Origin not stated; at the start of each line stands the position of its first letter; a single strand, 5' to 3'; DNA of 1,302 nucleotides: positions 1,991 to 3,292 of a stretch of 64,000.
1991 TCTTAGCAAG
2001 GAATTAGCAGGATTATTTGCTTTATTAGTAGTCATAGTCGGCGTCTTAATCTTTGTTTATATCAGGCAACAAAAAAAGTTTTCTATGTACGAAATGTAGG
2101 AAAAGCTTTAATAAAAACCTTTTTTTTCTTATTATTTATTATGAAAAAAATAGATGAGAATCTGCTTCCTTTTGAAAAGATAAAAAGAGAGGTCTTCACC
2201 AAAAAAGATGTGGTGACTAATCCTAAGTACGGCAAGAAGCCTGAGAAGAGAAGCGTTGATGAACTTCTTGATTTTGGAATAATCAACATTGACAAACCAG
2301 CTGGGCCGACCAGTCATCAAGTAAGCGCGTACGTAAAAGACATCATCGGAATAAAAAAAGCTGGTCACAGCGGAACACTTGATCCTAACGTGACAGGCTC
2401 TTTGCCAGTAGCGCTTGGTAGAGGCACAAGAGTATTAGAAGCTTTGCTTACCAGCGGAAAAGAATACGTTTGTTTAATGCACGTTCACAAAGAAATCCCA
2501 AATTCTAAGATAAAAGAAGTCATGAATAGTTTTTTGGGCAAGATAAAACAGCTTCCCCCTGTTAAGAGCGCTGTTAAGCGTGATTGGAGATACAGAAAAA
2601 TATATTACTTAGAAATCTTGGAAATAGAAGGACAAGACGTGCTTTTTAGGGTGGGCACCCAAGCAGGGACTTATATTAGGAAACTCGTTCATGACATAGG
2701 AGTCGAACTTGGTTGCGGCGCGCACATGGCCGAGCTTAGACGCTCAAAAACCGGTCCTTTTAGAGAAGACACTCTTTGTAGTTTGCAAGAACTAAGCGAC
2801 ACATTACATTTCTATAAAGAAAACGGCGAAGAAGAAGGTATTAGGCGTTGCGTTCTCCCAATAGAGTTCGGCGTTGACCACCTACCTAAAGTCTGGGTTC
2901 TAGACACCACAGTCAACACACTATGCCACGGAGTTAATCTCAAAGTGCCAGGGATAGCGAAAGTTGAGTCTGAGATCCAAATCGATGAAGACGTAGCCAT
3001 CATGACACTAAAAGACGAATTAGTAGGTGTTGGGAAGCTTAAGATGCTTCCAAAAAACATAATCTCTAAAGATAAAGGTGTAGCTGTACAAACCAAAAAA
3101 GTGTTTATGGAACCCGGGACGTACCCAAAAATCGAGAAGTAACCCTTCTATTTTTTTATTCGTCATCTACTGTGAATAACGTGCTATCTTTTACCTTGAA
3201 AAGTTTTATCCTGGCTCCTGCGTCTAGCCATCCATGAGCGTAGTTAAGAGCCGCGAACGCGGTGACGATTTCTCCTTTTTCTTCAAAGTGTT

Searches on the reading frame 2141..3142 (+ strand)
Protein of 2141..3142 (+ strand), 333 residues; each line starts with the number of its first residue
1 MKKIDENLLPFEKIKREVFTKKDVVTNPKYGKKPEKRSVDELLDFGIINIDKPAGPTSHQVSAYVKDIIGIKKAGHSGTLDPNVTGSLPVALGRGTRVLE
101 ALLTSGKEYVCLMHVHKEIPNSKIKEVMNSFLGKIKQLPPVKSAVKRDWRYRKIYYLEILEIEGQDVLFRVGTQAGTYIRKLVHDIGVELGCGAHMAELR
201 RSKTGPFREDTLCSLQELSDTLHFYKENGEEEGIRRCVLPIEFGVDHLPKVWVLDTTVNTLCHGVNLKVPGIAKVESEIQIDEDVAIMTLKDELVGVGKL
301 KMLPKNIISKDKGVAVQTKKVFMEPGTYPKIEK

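Call 64: search_protein_families(library=pfam, proteins=[window:2141-3142:+], max_evalue=0.001)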
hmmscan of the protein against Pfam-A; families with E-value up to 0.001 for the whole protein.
window:2141-3142:+ (333 aa): 5 families
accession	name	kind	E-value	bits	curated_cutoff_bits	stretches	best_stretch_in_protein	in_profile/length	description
PF01509.24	TruB_N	-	1.4e-25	90.9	27.3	1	66-179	1-149/149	TruB family pseudouridylate synthase (N terminal domain)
PF16198.10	TruB_C_2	-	2.3e-22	79.3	29.3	1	180-244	1-64/66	tRNA pseudouridylate synthase B C-terminal domain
PF08068.17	DKCLD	-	2.7e-15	56.6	27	1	13-61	9-57/58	DKCLD (NUC011) domain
PF01472.26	PUA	-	6.1e-13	49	24.8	1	249-321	1-73/74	PUA domain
PF21238.2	Pus10_C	-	1.3e-08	35.1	27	1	106-184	123-203/232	Pus10, C-terminal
